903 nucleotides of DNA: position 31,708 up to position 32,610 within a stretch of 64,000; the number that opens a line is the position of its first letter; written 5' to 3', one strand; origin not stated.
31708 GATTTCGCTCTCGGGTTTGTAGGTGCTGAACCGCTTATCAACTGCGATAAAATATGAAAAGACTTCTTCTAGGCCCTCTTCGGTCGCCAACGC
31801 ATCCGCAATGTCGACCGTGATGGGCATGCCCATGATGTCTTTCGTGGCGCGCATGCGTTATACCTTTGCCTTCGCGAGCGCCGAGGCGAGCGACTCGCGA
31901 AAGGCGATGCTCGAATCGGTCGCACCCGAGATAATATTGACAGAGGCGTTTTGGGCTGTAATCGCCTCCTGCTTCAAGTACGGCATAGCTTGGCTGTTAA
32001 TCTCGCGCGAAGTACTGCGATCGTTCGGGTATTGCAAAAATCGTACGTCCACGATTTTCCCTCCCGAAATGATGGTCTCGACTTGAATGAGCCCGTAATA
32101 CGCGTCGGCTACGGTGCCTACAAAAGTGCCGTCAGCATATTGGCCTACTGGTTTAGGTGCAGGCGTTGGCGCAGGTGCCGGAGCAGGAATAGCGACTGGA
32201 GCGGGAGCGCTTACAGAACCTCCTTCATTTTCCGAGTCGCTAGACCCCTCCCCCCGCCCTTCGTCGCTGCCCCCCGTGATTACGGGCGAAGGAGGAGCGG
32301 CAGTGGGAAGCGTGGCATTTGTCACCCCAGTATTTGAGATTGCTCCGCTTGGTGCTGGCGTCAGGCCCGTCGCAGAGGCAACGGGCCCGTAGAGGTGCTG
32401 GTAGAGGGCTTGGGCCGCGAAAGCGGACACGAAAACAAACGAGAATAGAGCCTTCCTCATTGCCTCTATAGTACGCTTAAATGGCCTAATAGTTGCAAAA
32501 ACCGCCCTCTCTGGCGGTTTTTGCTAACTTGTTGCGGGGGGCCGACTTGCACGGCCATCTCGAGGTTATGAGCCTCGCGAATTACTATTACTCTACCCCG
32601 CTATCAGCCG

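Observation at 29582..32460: Extracytoplasmic flavinylation / electron-transfer module: FMN-binding protein with ApbE target motif, ApbE, and membrane FNR-fusion reductase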

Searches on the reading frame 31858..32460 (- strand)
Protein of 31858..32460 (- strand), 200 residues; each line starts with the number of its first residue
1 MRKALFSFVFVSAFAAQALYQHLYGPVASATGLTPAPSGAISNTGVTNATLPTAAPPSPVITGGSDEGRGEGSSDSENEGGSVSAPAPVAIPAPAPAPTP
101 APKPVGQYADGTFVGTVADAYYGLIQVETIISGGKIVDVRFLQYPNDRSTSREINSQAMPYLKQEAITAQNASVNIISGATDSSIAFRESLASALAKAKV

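Call 3: search_protein_families(library=pfam, proteins=[window:31858-32460:-], max_evalue=0.01)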
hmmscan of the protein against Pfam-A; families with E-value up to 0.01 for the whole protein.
window:31858-32460:- (200 aa): 1 family
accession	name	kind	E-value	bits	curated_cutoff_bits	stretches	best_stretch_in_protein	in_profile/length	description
PF04205.19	FMN_bind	-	6.4e-06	27.2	22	1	121-195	2-76/77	FMN-binding domain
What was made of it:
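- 31858..32460 (-): NqrC/RnfG-like partner subunit (200 aa). It has an N-terminal signal-anchor or signal peptide (residues 1-24, 32389..32460), a Pro/Ala/Gly/Ser-rich linker (residues 25-104, 32149..32388) and an FMN_bind domain (residues ~105-200, 31861..32148). The stop codon is at 31858..31860. PF04205 at 27.2 bits (call 3).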

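Call 4: search_protein_families(library=ncbifam, proteins=[window:31858-32460:-], max_evalue=0.01)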
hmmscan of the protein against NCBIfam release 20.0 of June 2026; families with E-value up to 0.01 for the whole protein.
window:31858-32460:- (200 aa): 1 family
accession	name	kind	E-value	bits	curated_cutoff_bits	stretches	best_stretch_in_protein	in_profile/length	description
NF008083.0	PRK10819.1-4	equivalog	0.0089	16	448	0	23-107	28-105/239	TonB system transport protein TonB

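Call 19: search_solved_structures(query=window:31858-32460:-, max_evalue=1, show_alignments=3)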
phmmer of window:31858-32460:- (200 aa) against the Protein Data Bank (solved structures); distinct sequences matched with E-value up to 1: 3.
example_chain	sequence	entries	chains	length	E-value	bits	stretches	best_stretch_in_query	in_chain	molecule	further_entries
8p2a_A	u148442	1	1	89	2e-12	50.5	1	112-198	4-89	FMN-binding domain-containing protein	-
8p2b_A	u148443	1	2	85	0.004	20.2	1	117-198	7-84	Clostridiaceae bacterium FMN4 domain 1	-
3o6u_A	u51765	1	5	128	0.62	13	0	157-195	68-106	uncharacterized protein CPE2226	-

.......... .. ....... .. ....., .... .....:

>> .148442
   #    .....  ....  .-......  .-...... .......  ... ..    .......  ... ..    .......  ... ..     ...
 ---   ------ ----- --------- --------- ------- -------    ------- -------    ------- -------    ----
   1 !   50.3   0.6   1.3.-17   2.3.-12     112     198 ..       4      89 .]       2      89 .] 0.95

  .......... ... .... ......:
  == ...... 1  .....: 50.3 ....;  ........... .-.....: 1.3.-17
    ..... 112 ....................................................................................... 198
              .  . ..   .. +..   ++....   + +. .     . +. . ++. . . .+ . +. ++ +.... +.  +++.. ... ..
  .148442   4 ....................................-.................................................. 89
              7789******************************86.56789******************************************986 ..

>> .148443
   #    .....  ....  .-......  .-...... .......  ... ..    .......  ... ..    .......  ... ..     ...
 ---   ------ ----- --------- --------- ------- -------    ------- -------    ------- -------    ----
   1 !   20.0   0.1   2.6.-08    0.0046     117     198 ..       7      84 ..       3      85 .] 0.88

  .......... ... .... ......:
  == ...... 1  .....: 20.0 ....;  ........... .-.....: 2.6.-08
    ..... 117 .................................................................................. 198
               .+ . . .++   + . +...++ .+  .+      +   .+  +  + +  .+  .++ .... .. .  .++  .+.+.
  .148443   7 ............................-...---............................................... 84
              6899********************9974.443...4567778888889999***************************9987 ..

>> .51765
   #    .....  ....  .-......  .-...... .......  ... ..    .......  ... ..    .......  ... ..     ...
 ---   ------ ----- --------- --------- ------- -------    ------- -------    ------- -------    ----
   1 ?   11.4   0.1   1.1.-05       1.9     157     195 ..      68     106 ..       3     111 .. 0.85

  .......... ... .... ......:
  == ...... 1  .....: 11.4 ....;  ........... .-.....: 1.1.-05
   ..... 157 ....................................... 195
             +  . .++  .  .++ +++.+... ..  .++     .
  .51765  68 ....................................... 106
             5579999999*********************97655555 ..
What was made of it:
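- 31858..32460 (-): Residues 112-198 align to PDB 8P2A at E 2e-12 (call 19).
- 31918..31920 (-): Codon of Thr181, the predicted site of the FMN phosphoester (last residue of SGAT, residues 178-181). SGAT aligns on the SGAT of SaFMN3-D2 (call 19).
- On ApbE substrate (FMN_bind, PF04205): SGAT is at residues 178-181 and aligns to the SGAT of 8P2A (call 19).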

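Call 50: list_cluster_members(proteins=[P0001, P0121, window:31858-32460:-, window:35016-37043:-])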
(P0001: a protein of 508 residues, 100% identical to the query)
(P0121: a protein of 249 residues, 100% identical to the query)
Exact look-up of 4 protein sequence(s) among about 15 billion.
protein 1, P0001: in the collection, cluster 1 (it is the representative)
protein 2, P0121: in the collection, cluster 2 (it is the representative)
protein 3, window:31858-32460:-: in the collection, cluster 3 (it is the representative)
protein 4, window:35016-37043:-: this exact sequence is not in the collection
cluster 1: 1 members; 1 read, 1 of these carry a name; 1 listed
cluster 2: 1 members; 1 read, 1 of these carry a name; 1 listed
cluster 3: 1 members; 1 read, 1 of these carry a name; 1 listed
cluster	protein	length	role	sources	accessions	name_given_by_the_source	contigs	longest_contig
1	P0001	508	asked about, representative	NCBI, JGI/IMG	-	ferredoxin-NADP reductase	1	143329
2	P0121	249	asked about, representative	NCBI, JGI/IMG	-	thiamine biosynthesis lipoprotein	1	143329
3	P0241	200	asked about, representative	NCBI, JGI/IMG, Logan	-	uncharacterized protein with FMN-binding domain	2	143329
